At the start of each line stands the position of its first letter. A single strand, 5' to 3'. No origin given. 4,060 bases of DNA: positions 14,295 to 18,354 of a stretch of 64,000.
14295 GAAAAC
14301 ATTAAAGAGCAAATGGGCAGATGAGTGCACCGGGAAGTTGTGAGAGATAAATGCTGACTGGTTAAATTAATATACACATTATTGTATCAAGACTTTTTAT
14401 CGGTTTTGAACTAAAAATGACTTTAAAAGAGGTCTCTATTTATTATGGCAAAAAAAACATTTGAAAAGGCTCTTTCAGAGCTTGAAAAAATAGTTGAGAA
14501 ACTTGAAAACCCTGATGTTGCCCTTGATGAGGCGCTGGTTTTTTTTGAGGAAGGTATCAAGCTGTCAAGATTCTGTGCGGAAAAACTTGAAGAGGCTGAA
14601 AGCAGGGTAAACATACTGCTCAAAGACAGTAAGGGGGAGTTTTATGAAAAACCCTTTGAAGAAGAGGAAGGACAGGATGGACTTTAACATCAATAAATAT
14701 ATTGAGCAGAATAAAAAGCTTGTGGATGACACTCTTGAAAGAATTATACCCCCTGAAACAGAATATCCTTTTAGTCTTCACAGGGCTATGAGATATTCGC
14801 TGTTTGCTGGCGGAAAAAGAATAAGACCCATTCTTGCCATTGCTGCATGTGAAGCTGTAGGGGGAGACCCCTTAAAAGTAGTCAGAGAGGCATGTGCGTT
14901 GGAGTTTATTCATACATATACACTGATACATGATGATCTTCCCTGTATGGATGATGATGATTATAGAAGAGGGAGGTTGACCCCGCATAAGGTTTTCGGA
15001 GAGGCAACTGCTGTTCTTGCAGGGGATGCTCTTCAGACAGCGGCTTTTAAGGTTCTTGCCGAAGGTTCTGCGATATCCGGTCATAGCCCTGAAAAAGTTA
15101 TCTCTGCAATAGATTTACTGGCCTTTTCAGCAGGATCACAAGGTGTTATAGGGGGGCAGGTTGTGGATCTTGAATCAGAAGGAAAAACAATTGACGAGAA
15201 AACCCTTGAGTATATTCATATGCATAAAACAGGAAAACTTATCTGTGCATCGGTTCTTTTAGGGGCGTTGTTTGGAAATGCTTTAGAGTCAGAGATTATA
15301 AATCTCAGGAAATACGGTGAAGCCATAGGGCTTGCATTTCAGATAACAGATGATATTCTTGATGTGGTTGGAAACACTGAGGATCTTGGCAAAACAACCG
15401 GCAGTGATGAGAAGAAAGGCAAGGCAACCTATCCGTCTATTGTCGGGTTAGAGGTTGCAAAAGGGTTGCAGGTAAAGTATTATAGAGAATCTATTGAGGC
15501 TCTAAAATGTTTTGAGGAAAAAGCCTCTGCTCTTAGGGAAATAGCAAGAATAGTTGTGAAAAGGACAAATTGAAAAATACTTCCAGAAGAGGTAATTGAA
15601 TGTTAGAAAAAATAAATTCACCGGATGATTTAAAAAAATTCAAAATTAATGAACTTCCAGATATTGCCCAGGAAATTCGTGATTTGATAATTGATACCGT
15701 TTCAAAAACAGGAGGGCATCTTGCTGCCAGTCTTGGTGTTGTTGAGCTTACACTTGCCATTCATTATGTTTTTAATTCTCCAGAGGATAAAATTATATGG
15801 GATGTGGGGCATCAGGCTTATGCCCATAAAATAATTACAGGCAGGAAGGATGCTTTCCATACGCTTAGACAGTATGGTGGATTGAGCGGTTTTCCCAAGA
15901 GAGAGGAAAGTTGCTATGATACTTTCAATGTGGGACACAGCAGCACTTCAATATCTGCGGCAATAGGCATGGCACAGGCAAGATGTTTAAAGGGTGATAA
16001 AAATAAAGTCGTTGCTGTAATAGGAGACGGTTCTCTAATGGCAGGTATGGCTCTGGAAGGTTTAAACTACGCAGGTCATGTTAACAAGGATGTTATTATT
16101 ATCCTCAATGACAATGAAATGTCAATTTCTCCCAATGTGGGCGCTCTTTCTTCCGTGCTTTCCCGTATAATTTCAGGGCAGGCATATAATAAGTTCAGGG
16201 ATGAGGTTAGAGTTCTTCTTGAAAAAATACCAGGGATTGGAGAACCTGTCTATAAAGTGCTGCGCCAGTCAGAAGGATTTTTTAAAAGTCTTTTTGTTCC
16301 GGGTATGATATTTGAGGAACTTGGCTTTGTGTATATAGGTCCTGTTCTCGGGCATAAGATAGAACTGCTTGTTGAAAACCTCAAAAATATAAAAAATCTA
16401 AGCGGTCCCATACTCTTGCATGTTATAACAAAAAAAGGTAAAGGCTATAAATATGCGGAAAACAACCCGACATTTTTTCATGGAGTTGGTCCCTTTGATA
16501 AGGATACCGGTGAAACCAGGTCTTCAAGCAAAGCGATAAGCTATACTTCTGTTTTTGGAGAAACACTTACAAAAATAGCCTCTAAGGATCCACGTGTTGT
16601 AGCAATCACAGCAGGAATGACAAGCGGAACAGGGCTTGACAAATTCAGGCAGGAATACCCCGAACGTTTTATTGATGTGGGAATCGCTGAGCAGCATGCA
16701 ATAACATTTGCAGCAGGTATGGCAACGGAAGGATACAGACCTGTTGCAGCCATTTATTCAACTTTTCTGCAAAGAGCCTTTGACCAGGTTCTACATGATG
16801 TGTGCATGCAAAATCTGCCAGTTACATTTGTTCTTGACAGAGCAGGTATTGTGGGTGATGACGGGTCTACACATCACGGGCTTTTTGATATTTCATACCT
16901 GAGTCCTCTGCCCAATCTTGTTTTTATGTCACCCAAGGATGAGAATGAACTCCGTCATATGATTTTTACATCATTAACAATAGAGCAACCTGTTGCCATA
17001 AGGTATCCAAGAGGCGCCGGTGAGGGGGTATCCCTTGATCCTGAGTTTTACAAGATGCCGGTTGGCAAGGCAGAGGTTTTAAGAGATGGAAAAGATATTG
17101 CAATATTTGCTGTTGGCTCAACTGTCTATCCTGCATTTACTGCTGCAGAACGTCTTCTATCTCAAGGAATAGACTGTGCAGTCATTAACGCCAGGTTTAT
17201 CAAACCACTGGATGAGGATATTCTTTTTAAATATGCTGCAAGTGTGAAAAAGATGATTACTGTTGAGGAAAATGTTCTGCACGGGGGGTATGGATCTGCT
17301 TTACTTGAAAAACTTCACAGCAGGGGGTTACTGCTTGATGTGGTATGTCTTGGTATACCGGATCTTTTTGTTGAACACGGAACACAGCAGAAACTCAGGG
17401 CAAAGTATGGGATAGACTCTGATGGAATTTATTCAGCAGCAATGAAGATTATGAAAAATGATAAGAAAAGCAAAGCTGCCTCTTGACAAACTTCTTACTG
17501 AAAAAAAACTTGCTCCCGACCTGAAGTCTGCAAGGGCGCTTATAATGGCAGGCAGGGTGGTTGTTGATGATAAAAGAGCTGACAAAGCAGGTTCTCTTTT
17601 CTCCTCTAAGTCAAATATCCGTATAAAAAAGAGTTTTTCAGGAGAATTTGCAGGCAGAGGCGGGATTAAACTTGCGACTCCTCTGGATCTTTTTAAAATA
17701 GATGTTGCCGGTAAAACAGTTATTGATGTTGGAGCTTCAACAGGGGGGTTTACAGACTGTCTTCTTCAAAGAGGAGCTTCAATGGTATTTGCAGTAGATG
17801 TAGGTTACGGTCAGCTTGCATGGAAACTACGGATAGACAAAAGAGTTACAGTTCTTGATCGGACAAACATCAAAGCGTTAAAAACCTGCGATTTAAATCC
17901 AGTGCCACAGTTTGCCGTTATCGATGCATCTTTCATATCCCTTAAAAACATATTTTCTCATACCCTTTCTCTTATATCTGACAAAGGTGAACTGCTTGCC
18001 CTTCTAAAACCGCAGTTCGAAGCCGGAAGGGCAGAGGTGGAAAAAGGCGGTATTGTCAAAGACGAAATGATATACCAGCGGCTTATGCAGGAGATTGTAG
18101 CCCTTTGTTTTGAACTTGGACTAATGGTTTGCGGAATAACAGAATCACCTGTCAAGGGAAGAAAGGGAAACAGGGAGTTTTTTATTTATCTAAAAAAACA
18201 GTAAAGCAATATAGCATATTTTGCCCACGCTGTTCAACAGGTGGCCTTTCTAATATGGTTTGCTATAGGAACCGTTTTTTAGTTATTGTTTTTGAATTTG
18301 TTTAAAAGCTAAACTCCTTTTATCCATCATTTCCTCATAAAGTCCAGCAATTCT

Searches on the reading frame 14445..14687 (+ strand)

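Call 14: search_protein_families(library=pfam, proteins=[window:14445-14687:+], max_evalue=0.001)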
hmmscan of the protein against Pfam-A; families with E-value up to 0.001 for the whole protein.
window:14445-14687:+ (80 aa): 1 family
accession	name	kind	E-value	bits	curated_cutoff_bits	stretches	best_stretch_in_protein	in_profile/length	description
PF02609.21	Exonuc_VII_S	-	1.6e-20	73.3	24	1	6-56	1-51/52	Exonuclease VII small subunit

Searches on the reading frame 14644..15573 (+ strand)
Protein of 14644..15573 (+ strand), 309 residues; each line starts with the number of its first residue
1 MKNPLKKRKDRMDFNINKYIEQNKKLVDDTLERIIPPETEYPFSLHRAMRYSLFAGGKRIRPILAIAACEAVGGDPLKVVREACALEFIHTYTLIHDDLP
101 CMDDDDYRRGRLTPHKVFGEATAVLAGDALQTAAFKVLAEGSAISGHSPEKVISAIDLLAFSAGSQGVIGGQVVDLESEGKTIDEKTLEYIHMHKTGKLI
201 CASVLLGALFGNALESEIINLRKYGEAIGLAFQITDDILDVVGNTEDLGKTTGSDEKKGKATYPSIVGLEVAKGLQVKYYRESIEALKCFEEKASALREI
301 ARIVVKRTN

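Call 14: search_protein_families(library=pfam, proteins=[window:14644-15573:+], max_evalue=0.001)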
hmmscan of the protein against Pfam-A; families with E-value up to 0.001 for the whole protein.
window:14644-15573:+ (309 aa): 1 family
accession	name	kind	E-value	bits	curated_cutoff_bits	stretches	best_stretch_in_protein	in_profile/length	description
PF00348.22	polyprenyl_synt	-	1.8e-57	194.9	27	1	45-293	4-244/251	Polyprenyl synthetase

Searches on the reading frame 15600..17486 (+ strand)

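Call 14: search_protein_families(library=pfam, proteins=[window:15600-17486:+], max_evalue=0.001)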
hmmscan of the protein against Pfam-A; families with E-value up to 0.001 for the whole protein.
window:15600-17486:+ (628 aa): 6 families
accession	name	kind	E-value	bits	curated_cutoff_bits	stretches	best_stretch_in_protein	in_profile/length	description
PF13292.11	DXP_synthase_N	-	1.6e-122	408.5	21.2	1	2-277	1-274/274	1-deoxy-D-xylulose-5-phosphate synthase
PF02779.29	Transket_pyr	-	5.3e-47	160.1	27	1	312-473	2-171/174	Transketolase, pyrimidine binding domain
PF02780.25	Transketolase_C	-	7.4e-31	107.1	25.9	1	489-610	1-124/124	Transketolase, C-terminal domain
PF02775.26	TPP_enzyme_C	-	1e-05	25.8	21.9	1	105-174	21-84/151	Thiamine pyrophosphate enzyme, C-terminal TPP binding domain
PF00456.26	Transketolase_N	-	1.6e-05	24.5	22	1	22-180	5-191/334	Transketolase, thiamine diphosphate binding domain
PF00676.26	E1_dh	-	5.6e-05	22.7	22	1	111-179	102-168/300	Dehydrogenase E1 component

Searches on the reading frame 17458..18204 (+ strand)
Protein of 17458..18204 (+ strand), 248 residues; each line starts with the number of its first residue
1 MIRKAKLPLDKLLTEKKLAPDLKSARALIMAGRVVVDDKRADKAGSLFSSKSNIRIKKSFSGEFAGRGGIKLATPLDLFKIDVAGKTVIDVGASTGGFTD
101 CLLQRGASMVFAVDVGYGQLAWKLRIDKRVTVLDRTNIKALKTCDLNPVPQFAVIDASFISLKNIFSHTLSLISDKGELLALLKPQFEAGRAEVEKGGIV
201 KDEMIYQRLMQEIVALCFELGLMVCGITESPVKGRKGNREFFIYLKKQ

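Call 14: search_protein_families(library=pfam, proteins=[window:17458-18204:+], max_evalue=0.001)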
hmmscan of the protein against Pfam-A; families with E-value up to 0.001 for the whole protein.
window:17458-18204:+ (248 aa): 2 families
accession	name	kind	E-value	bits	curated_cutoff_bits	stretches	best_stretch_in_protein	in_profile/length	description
PF01728.25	FtsJ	-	6.9e-40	137.3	24.1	1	66-246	3-180/181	FtsJ-like methyltransferase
PF01479.30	S4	-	4.2e-06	26.8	22.8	1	8-46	2-40/48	S4 domain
